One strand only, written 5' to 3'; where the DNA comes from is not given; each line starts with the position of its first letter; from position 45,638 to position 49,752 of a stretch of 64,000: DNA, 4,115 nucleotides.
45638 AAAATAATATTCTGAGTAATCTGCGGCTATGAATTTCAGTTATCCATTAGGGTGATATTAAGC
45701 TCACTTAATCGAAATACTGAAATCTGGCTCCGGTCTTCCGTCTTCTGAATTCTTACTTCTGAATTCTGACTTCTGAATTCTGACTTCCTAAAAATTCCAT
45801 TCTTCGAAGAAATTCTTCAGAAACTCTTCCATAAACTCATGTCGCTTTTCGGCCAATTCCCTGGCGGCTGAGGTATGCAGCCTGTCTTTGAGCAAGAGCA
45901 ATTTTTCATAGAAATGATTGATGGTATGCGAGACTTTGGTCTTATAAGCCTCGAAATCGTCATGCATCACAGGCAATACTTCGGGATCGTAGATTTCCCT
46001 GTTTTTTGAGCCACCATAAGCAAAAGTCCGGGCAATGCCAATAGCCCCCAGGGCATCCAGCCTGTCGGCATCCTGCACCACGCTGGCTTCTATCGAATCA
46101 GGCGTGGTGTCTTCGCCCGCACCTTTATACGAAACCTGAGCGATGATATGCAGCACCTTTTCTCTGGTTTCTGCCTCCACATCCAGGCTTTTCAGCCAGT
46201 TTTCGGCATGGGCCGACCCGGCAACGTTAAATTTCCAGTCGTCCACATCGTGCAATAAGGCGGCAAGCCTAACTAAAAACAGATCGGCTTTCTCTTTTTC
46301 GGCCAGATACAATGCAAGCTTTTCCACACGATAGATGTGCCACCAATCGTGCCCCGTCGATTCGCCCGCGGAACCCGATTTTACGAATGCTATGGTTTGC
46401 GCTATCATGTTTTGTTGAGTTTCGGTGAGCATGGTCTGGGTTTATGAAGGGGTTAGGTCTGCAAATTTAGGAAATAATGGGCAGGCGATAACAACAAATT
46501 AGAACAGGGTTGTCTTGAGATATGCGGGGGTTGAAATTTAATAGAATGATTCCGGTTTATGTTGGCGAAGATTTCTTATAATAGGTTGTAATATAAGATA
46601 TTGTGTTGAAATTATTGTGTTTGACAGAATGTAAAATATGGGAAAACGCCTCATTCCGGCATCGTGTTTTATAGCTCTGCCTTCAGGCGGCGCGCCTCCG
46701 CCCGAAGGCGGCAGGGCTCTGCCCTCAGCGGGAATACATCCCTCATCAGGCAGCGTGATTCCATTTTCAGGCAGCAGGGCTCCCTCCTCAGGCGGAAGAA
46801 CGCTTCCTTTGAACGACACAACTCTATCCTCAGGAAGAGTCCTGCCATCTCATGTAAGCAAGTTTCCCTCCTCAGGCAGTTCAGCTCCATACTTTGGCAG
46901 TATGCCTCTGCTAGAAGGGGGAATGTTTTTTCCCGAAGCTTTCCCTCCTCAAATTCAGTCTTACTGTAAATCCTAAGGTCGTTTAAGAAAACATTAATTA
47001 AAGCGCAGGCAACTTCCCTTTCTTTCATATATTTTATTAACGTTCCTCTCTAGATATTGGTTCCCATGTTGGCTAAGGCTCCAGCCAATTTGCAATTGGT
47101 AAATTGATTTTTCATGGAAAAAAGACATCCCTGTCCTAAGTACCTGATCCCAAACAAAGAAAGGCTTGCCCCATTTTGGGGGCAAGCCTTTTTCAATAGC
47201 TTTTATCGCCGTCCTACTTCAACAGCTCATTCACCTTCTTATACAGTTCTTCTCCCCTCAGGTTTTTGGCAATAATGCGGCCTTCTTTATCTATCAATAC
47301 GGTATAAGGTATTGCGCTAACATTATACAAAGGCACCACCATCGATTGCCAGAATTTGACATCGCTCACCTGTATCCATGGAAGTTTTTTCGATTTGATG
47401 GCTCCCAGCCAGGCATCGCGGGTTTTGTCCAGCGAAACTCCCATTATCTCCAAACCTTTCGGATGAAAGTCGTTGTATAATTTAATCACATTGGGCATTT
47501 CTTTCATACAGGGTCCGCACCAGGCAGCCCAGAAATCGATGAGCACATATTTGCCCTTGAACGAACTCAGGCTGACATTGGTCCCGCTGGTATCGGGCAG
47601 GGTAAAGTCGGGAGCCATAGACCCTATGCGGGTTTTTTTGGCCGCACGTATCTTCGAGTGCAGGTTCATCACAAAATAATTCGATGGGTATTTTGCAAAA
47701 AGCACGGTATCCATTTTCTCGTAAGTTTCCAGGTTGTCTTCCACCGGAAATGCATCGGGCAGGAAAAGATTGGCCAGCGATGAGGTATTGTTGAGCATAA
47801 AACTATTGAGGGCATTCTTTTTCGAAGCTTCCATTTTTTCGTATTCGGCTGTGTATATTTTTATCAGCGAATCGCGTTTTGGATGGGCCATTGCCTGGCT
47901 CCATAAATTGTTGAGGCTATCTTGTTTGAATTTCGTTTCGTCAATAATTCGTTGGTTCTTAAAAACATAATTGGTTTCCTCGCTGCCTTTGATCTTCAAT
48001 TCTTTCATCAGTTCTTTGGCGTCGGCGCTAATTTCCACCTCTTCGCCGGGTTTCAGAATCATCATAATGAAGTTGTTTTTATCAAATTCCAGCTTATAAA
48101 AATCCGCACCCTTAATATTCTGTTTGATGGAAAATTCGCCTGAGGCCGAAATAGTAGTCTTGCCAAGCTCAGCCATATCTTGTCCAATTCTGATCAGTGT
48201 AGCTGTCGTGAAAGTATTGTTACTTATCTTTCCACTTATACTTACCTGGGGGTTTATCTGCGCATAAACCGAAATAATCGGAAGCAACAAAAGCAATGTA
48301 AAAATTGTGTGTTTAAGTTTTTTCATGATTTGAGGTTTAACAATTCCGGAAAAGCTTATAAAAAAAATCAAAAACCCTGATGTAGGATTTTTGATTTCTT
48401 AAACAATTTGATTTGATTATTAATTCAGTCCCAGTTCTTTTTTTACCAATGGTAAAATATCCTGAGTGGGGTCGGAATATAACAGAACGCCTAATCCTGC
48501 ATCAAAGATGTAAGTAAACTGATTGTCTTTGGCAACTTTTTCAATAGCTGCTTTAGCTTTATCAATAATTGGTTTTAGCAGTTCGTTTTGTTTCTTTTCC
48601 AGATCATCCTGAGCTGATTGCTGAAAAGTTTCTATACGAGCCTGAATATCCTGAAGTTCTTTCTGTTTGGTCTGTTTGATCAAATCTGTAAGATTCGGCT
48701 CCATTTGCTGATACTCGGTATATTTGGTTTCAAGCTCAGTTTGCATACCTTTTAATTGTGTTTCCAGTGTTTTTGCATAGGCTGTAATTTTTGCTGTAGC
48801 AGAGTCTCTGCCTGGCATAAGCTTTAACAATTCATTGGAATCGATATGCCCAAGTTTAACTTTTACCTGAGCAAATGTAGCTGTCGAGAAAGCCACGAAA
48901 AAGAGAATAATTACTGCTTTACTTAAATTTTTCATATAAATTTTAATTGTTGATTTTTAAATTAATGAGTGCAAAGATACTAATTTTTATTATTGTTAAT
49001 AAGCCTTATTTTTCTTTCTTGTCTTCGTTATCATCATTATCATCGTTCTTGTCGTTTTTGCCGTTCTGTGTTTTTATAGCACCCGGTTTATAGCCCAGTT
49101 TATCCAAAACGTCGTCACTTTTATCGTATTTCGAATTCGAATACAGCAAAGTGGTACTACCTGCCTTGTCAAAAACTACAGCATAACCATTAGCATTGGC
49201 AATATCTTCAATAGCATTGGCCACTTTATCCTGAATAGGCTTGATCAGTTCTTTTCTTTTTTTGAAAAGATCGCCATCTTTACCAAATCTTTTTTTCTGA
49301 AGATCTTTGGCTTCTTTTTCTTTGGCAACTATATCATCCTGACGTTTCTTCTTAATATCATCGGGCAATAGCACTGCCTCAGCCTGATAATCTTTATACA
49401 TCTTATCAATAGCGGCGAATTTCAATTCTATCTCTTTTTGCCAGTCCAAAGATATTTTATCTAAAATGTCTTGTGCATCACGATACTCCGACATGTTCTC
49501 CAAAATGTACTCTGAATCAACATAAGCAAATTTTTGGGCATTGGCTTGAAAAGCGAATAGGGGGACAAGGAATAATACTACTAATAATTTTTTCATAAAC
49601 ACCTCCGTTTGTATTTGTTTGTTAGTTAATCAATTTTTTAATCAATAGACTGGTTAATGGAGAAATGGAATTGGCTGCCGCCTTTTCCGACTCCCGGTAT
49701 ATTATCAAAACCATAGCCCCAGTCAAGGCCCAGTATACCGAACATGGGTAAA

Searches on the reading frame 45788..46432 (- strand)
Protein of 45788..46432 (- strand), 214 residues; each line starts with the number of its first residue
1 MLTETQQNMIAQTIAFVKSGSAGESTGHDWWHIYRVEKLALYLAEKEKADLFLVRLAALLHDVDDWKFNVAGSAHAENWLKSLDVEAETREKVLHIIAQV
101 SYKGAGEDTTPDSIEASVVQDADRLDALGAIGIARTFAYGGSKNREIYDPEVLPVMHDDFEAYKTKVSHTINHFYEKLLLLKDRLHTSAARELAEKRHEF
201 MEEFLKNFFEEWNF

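Call 65: search_protein_families(library=pfam, proteins=[window:45788-46432:-], max_evalue=0.0001)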
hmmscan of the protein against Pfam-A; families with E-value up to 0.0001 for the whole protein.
window:45788-46432:- (214 aa): 1 family
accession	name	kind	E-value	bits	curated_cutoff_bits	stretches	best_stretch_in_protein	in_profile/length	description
PF01966.28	HD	-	3.9e-12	46.9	22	1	32-127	4-115/116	HD domain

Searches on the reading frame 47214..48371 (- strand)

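Call 65: search_protein_families(library=pfam, proteins=[window:47214-48371:-], max_evalue=0.0001)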
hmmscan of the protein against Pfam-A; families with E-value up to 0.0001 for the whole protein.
window:47214-48371:- (385 aa): 6 families
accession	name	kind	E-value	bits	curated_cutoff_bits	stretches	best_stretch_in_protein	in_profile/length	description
PF00578.27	AhpC-TSA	-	1.5e-23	83.5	26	1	249-367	1-122/124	AhpC/TSA family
PF08534.16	Redoxin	-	2.1e-22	80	26.6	1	250-375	3-137/148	Redoxin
PF13905.12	Thioredoxin_8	-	9.7e-19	68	27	1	273-366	1-94/94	Thioredoxin-like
PF00085.26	Thioredoxin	-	2.9e-07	30.9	23.5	1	273-318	18-62/103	Thioredoxin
PF00255.25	GSHPx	-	3.4e-05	23.8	27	0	256-312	4-59/108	Glutathione peroxidase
PF14289.11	DUF4369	-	5.8e-05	24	25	0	44-132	2-87/91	Domain of unknown function (DUF4369)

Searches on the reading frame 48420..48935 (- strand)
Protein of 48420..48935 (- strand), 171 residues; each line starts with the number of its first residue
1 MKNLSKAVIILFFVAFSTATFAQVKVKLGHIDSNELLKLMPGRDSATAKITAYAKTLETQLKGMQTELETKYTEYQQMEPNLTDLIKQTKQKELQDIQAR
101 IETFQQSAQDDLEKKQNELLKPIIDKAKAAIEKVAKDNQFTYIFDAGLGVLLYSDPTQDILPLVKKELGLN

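Call 66: search_protein_families(library=pfam, proteins=[window:48420-48935:-], max_evalue=0.0001)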
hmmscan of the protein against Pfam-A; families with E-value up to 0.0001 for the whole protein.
window:48420-48935:- (171 aa): 1 family
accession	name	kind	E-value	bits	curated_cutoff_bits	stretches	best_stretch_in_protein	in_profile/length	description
PF03938.19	OmpH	-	3e-35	121.9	32.4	1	27-168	1-141/141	Outer membrane protein (OmpH-like)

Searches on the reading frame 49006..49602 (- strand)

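Call 65: search_protein_families(library=pfam, proteins=[window:49006-49602:-], max_evalue=0.0001)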
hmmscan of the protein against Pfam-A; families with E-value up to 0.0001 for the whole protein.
window:49006-49602:- (198 aa): 1 family
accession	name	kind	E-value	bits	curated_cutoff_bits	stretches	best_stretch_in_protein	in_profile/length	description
PF03938.19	OmpH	-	4.5e-35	121.3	32.4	1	24-169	1-141/141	Outer membrane protein (OmpH-like)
